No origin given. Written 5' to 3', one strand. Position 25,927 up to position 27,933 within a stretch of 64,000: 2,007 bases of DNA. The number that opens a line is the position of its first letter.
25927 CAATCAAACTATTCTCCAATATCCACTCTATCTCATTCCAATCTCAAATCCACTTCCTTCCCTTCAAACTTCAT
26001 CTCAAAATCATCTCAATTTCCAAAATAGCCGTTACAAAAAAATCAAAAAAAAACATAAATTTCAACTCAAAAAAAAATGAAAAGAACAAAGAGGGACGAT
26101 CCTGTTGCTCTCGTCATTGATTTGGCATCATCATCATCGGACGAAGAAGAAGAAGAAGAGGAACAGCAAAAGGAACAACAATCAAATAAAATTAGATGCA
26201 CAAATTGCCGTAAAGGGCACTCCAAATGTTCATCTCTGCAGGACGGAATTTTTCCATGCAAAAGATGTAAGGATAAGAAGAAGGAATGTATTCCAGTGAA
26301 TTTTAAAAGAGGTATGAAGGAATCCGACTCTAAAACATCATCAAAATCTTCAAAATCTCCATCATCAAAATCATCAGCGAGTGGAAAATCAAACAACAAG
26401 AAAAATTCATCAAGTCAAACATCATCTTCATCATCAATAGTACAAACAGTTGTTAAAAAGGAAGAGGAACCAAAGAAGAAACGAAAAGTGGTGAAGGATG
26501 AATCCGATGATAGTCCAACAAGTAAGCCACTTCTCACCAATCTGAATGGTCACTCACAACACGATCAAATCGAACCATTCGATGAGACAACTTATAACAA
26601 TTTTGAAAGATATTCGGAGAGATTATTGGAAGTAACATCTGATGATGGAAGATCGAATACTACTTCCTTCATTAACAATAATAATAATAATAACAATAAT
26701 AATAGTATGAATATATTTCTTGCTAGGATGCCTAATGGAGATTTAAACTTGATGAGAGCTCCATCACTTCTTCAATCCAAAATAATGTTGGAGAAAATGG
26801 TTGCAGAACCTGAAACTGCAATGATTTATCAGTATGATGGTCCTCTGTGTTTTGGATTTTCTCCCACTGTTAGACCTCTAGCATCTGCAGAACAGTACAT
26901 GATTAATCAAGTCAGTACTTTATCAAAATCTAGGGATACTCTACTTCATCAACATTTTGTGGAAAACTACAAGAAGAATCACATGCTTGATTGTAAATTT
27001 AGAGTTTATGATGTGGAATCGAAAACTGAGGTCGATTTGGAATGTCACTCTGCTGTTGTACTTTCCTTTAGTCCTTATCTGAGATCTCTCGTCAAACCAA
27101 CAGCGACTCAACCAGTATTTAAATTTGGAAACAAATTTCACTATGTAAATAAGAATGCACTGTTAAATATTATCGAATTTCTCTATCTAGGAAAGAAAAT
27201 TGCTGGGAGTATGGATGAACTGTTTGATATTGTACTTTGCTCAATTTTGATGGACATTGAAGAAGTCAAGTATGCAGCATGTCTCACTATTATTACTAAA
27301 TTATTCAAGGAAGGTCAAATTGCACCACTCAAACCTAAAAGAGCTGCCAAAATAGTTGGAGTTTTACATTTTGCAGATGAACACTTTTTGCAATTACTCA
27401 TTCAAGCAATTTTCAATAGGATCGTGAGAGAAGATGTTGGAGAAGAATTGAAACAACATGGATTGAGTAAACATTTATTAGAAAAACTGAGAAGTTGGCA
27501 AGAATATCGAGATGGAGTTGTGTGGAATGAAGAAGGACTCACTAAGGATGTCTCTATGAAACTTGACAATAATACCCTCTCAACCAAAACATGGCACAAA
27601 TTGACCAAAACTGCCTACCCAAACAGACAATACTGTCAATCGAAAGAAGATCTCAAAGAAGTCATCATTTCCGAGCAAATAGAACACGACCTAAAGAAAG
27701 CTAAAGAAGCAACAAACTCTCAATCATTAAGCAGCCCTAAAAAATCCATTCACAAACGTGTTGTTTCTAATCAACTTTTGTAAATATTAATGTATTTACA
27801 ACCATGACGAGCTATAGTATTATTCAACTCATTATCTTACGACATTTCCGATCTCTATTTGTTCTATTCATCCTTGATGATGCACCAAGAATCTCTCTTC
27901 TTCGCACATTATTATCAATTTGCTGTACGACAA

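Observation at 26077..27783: Zn2Cys6 binuclear-cluster DNA-binding domain fused to a BTB/POZ domain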

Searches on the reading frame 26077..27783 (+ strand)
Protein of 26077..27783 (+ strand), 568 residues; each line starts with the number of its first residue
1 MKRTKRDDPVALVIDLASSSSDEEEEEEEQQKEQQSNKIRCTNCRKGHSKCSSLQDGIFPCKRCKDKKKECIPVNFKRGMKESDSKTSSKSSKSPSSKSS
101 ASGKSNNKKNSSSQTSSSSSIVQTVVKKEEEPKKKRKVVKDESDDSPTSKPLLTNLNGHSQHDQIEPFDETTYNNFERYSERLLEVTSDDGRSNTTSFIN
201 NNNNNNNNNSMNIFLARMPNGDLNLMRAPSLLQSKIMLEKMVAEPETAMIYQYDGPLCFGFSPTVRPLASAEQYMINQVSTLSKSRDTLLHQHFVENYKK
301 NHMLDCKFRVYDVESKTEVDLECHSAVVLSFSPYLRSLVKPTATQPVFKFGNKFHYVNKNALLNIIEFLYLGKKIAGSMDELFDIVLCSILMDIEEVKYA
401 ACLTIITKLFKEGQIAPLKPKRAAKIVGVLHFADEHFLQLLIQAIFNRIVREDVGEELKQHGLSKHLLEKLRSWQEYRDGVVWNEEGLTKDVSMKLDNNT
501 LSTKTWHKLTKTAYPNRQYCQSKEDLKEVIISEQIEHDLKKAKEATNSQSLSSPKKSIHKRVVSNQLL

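Call 3: search_protein_families(library=pfam, proteins=[window:26077-27783:+], max_evalue=10)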
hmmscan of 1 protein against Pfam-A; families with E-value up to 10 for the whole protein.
window:26077-27783:+ (568 aa): 3 families
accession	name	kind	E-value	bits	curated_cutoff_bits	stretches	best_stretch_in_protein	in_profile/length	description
PF00651.37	BTB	-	0.0021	18.6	20.5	1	297-392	4-93/110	BTB/POZ domain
PF00172.23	Zn_clus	-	0.0084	16.6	21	1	41-72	3-31/39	Fungal Zn(2)-Cys(6) binuclear cluster domain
PF10957.13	Spore_Cse60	-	0.58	10.7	20.7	1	293-329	21-57/60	Sporulation protein Cse60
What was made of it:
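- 26191..26313 (+): Zn2Cys6 binuclear-cluster module of the Naegleria type (res 39-79; six Cys at 41, 44, 51, 61, 64, 71; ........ ... KEC ... KRG). Pfam Zn_clus E=0.0084 (call 3).
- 26710..26859 (+): 'WPNGD' module (res 212-261; predicted strand-strand-helix-strand). It is conserved in the three family members and has no known family match. No Pfam hit at E<=10 (call 3).
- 26941..27309 (+): BTB/POZ domain, long form with N-terminal helix (res ~289-411; Pfam match 297-392; signature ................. ... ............). Pfam BTB E=0.0021 (call 3).
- On Zn2Cys6 binuclear cluster (Pfam PF00172 Zn_clus): E=0.0084, 16.6 bits, below the curated cut-off of 21 bits (call 3).
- On BTB/POZ domain (Pfam PF00651): This protein: E=0.0021, 18.6 bits, cut-off 20.5 (call 3).
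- On Cul3 substrate adaptors (BTB-BACK-Kelch, MATH-BTB): No such Pfam domain at E<=10 (call 3).
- On Metazoan BTB-zinc-finger (ZBTB) factors: The order is reversed and there are no C2H2 fingers (call 3).
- Closest known: Fungal Gal4/Leu3/Pho7-type Zn2Cys6 regulators. Different: No Fungal_trans middle-homology region (call 3).
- Closest known: Cul3 adaptors and relatives with BTB plus helical extension. Different: No Kelch, MATH or ankyrin substrate domain (call 3).
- Both Pfam matches are below their gathering cut-offs (call 3). No Kelch, MATH or other recognised substrate-binding domain is present (call 3). Pfam Zn_clus is below threshold (call 3).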

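Call 5: find_homologous_proteins(query=window:26077-27780:+, max_evalue=0.001)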
Query window:26077-27780:+ (568 aa): 1 proteins with E <= 0.001 among 8000 candidates.
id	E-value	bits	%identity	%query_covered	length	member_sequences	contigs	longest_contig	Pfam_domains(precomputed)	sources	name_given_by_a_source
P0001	0.0e+0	1261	100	100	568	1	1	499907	-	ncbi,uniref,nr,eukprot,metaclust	ncbi:hypothetical protein NAEGRDRAFT_59091 [Naegleria gruberi]|uniref:BTB domain-containing protein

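Call 7: search_solved_structures(query=window:26077-27780:+, max_evalue=10, show_alignments=3)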
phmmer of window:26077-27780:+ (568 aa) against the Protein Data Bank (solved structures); distinct sequences matched with E-value up to 10: 6.
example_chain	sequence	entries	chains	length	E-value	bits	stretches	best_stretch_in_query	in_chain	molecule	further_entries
2er8_A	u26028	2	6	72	0.053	15.3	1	37-91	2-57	Regulatory protein LEU3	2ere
2erg_A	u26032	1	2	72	0.071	14.8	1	37-91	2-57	Regulatory protein LEU3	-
9r62_I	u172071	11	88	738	0.45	12.2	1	415-482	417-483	Tyrosine-protein kinase wzc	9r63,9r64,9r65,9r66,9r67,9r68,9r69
9xgv_A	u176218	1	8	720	0.57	11.9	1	417-482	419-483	Tyrosine-protein kinase wzc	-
6uph_D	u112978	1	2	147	3.4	9.3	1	86-159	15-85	Histone H2B.1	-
6o19_A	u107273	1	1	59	8.8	8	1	35-77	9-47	Transcription factor Pho7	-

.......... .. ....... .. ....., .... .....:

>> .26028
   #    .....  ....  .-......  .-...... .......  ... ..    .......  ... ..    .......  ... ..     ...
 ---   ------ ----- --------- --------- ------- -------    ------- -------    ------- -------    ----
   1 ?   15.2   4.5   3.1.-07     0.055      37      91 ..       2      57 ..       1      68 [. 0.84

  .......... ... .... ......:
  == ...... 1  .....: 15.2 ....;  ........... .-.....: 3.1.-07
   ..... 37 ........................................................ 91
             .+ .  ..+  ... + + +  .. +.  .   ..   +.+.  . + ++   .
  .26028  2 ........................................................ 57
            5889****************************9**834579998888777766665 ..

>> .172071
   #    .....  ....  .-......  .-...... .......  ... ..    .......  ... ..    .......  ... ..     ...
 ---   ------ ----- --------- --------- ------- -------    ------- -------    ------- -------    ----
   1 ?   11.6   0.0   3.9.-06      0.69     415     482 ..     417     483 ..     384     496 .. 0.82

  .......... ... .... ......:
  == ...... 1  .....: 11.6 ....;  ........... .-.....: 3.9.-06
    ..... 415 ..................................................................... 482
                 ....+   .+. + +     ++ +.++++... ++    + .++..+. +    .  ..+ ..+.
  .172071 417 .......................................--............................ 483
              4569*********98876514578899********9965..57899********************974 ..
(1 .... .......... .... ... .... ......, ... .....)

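Call 29: find_encoding_contigs(protein=P0001, flank=3000, max_places=10)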
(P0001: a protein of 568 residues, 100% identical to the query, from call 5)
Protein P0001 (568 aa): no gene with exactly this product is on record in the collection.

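Call 37: predict_structure(alignment_id=A1)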
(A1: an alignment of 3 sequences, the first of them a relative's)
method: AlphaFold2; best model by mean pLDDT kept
length: 568 residues; sequences in the alignment: 3
mean_pLDDT: 51.5   pTM: 0.41
mean pLDDT of the five models: 51.5, 46.7, 46.3, 45.5, 37.3
residues with pLDDT >= 90: 9; 70-90: 120; 50-70: 164; < 50: 275
segments of 3 or more residues with pLDDT < 50: 1-40, 46-60, 70-210, 254-268, 447-453, 477-492, 498-502, 517-526, 547-568
pLDDT, mean of each block of 10 residues (from residue 1): 29 27 28 35 48 41 55 39 28 31 29 28 24 28 29 26 28 28 25 25 31 65 65 69 60 46 42 69 73 89 87 80 88 82 75 61 89 83 85 84 76 56 70 61 52 52 60 49 37 50 53 49 49 57 50 31 27
secondary structure, 60 per line:
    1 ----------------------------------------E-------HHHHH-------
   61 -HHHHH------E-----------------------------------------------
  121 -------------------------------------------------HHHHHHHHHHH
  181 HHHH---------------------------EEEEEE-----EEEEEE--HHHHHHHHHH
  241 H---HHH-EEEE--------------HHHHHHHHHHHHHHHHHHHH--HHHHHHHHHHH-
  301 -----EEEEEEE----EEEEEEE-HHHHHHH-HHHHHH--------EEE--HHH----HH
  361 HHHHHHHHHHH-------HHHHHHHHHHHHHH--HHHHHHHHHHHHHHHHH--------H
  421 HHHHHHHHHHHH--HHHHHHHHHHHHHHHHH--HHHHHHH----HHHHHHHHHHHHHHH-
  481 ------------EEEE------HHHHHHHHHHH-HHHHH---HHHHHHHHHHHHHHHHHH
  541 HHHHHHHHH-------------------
elements in order: H49-53 H62-66 H170-184 E212-217 E223-228 H231-241 E249-252 H267-286 H289-299 E306-312 E317-323 H325-331 H333-338 E347-349 H359-371 H379-392 H395-411 H420-432 H435-451 H454-460 H465-479 E493-496 H503-513 H515-519 H523-549
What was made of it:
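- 26710..26859 (+): Secondary structure and pLDDT 60-69 (call 37).
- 26941..27309 (+): Model pLDDT 75-89 (call 37).
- On Zn2Cys6 binuclear cluster (Pfam PF00172 Zn_clus): AlphaFold without zinc or an alignment: pLDDT 35-55 in the full model (call 37).
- On Fungal zinc-cluster regulator architecture (Gal4 type): No helix predicted in residues 67-169 (call 37).
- Closest known: Fungal Gal4/Leu3/Pho7-type Zn2Cys6 regulators. Different: No linker plus coiled-coil dimerisation element (no helix predicted in residues 67-169; call 37).
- No helix is predicted in residues 67-169 (call 37), and no Fungal_trans domains are found (call 3). In the full model pLDDT is 35-55 (call 37).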

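Call 39: fold_search(model_id=the predicted structure, library=pdb)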
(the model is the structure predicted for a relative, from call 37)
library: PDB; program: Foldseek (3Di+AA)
matches with E <= 10: 262; with E <= 0.001: 24
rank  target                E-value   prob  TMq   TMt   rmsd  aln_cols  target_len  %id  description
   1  9etx_B                9.0e-06  1.00  0.22  0.62   4.7       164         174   14  KEAP1 BTB in complex with compound 23 (released 2024-12-11)
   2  9ety_B                1.5e-05  1.00  0.21  0.59   4.6       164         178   13  KEAP1 in complex with compound 25 (released 2024-12-11)
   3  9etx_A                1.8e-05  1.00  0.22  0.68   4.1       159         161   14  KEAP1 BTB in complex with compound 23 (released 2024-12-11)
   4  9ety_A                2.7e-05  1.00  0.21  0.64   4.4       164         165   15  KEAP1 in complex with compound 25 (released 2024-12-11)
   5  8dwv_B                3.9e-05  1.00  0.24  0.37   4.6       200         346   14  Full-length wild type SPOP (released 2023-01-18)
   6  8dws_B                1.1e-04  1.00  0.24  0.37   4.8       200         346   15  Full-length E47K SPOP (released 2023-01-18)
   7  6w67                  1.9e-04  1.00  0.19  0.72   2.6       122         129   14  The structure of S172A Keap1-BTB domain (released 2020-08-19)
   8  6w68                  2.1e-04  1.00  0.18  0.72   2.7       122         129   15  The structure of V98A S172A Keap1-BTB domain (released 2020-08-19)
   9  8dwu_D                2.4e-04  1.00  0.24  0.37   5.0       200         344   19  SPOP W22R Form 1 (released 2023-01-18)
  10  7x4w_C                2.6e-04  1.00  0.18  0.71   2.8       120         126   13  Crystal structure of Keap1 BTB domain in complex with dimethyl fumarate (DMF) (released 2023-03-08)
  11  7tad_A                2.8e-04  1.00  0.26  0.40   5.7       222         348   11  CryoEM structure of the (NPR1)2-(TGA3)2 complex (released 2022-03-16)
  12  8h36_A                3.2e-04  1.00  0.24  0.24   4.8       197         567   18  Cryo-EM Structure of the KBTBD2-CUL3-Rbx1-p85a dimeric complex (released 2023-10-11)
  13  7x4x_F                3.4e-04  1.00  0.17  0.69   2.5       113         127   15  BTB domain of KEAP1 in complex with MEF (released 2023-03-08)
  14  9du7_A                4.0e-04  1.00  0.18  0.74   2.6       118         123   14  KEAP1 BTB domain in complex with the covalent activator VVD-065 (released 2024-10-23)
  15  4cxt                  4.0e-04  1.00  0.18  0.68   2.9       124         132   13  BTB domain of KEAP1 in complex with CDDO (released 2014-06-18)
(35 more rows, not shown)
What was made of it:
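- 26941..27309 (+): Foldseek: KEAP1, SPOP, BCL6, BACH and Kaiso BTB domains, E down to 9e-6 (call 39).
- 27259..27513 (+): Helical extension after the BTB core (res 395-479; the start overlaps the last BTB helix). It superposes on the 3-box/BACK or BHB helices of Cul3 adaptors and NPR1. Long structural alignments: SPOP full-length 200 columns and KLHL11 BTB-BACK 202 (call 39).
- On BTB/POZ domain (Pfam PF00651): Foldseek top 44 PDB hits are all BTB, best 9e-6 (call 39).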

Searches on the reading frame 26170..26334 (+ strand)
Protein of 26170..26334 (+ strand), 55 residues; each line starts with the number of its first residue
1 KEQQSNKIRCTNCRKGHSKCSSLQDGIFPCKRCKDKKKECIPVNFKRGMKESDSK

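Call 45: search_solved_structures(query=window:26170-26334:+, max_evalue=10, show_alignments=4)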
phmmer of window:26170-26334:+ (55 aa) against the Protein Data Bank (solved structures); distinct sequences matched with E-value up to 10: 9.
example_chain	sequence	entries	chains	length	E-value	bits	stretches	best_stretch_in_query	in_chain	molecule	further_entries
2er8_A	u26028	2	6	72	0.025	18.2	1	6-51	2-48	Regulatory protein LEU3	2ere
2erg_A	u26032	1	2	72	0.044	17.4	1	6-51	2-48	Regulatory protein LEU3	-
6o19_A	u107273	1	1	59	0.3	14.8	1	7-46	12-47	Transcription factor Pho7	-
2hj3_A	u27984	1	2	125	0.44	14.3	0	19-45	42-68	Sulfhydryl oxidase Erv1p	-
7qep_MD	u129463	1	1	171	0.45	14.3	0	7-24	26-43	Uncharacterized protein ECU01_0250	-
2jyy_A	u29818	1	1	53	0.74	13.6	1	10-38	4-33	Proteinase inhibitor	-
4sgb_I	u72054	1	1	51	1.4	12.8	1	10-45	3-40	POTATO INHIBITOR, PCI-1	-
6e33_A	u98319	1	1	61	1.7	12.5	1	7-46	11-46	Uncharacterized transcriptional regulatory protein C27B12.11c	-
1fyb_A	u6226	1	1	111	4.9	11.1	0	2-37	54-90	PROTEINASE INHIBITOR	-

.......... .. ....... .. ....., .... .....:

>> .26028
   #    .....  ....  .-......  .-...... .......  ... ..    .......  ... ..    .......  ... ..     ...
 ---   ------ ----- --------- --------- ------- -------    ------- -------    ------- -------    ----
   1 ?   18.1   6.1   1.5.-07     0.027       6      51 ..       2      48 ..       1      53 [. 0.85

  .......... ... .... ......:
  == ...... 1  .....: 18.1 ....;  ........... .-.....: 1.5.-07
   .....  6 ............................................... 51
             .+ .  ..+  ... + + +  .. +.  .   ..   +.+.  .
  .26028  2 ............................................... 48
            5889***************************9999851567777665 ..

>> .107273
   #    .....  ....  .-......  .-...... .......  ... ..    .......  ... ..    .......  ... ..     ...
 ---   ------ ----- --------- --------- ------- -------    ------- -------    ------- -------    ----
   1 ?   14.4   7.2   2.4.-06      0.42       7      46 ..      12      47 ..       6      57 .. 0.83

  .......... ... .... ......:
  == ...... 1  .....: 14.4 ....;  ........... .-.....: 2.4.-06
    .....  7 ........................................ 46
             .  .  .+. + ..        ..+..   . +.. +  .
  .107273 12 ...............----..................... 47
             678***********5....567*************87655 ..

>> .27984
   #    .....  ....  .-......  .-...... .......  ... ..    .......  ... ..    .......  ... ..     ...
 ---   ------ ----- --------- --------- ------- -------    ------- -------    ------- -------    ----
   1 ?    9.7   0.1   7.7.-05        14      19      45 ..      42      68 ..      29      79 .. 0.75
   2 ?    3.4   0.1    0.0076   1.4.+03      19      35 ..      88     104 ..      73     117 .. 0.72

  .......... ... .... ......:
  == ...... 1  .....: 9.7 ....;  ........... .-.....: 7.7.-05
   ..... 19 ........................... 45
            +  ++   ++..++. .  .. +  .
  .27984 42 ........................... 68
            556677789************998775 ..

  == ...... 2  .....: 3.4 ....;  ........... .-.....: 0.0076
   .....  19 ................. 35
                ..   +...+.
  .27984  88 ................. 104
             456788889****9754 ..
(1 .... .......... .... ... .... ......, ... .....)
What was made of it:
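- Best PDB sequence hits are the Leu3 and Pho7 DNA-binding domains, with all six Cys aligned to Leu3 without gaps (calls 7, 45).
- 26191..26313 (+): Best PDB sequence hits are Leu3 (E=0.025, gapless over all six Cys) and Pho7 (call 45).
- On Zn2Cys6 binuclear cluster (Pfam PF00172 Zn_clus): PDB sequence search: Leu3 E=0.025, Pho7 E=0.3 (call 45).
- Closest known: Fungal Gal4/Leu3/Pho7-type Zn2Cys6 regulators. Same: The spacing is identical to the solved Leu3 DNA-binding domain (call 45).
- The 9-residue loop equals that of the solved Leu3 DNA-binding domain (call 45).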

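Call 49: predict_structure(protein=window:26170-26334:+)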
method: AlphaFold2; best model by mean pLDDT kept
length: 55 residues; sequences in the alignment: 1
mean_pLDDT: 62.5   pTM: 0.41
mean pLDDT of the five models: 62.5, 59.2, 51.9, 48.1, 47.9
residues with pLDDT >= 90: 0; 70-90: 19; 50-70: 25; < 50: 11
segments of 3 or more residues with pLDDT < 50: 1-4, 48-54
pLDDT, mean of each block of 10 residues (from residue 1): 58 72 66 71 55 46
secondary structure, 60 per line:
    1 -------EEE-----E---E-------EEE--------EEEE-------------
elements in order: E8-10 E28-30 E39-42

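Call 51: fold_search(model_id=the predicted structure, library=pdb)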
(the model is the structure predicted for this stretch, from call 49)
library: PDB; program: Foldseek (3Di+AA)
matches with E <= 10: 27; with E <= 0.001: 0
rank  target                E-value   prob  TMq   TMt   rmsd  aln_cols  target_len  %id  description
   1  3j79_h                3.7e+00  0.10  0.36  0.26   3.2        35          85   37  Cryo-EM structure of the Plasmodium falciparum 80S ribosome bound to the anti-protozoan drug emetine, large subunit (released 2014-07-16)
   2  4v6w_Cp               3.9e+00  0.09  0.35  0.24   2.8        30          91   37  Structure of the D. melanogaster 80S ribosome (released 2014-07-09)
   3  6i52_C                3.9e+00  0.04  0.30  0.13   4.7        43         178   23  Yeast RPA bound to ssDNA (released 2018-12-19)
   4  3lrn_A                5.5e+00  0.02  0.22  0.12   4.7        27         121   11  Crystal structure of human RIG-I CTD bound to a 14 bp GC 5' ppp dsRNA (released 2010-06-02)
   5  7qgg_q                5.9e+00  0.06  0.32  0.21   2.6        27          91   33  Neuronal RNA granules are ribosome complexes stalled at the pre-translocation state (released 2022-10-26)
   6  6rfl_I                5.9e+00  0.02  0.25  0.03   2.8        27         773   22  Structure of the complete Vaccinia DNA-dependent RNA polymerase complex (released 2019-12-11)
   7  3og8_B                6.3e+00  0.02  0.22  0.11   4.8        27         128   11  Crystal structure of human RIG-I CTD bound to a 14-bp blunt-ended dsRNA (released 2010-11-03)
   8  4bpb_A                6.3e+00  0.02  0.24  0.03   4.6        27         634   15  STRUCTURAL INSIGHTS INTO RNA RECOGNITION BY RIG-I (released 2013-06-19)
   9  3egx_B                6.8e+00  0.09  0.44  0.05   3.1        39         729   26  Crystal structure of the mammalian COPII-coat protein Sec23a/24a complexed with the SNARE protein Sec22b and bound to  (released 2008-10-21)
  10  3egd_B                6.8e+00  0.09  0.44  0.05   3.0        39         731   26  Crystal structure of the mammalian COPII-coat protein Sec23a/24a complexed with the SNARE protein Sec22 and bound to t (released 2008-10-21)
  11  8eug_K                6.8e+00  0.06  0.37  0.27   3.6        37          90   19  Ytm1 associated nascent 60S ribosome State 3 (released 2022-11-30)
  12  6s3y_J                6.8e+00  0.04  0.27  0.13   2.9        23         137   30  CBDP35 SeMet structure (released 2020-07-15)
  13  7bai_B                7.3e+00  0.02  0.20  0.11   5.0        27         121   11  Structure of RIG-I CTD (I875A) bound to p-RNA (released 2022-01-12)
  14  3j6x_83               7.8e+00  0.06  0.35  0.24   3.4        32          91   28  S. cerevisiae 80S ribosome bound with Taura syndrome virus (TSV) IRES, 5 degree rotation (Class II) (released 2014-06-11)
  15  5m3f_I                8.3e+00  0.03  0.33  0.30   7.8        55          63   16  Yeast RNA polymerase I elongation complex at 3.8A (released 2016-11-23)
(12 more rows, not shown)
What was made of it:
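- The isolated AlphaFold model is ribbon-like, and its weak PDB neighbours are zinc-ribbon proteins (calls 49, 51).
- Tried and rejected: Uninformative rather than negative (calls 49, 51).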
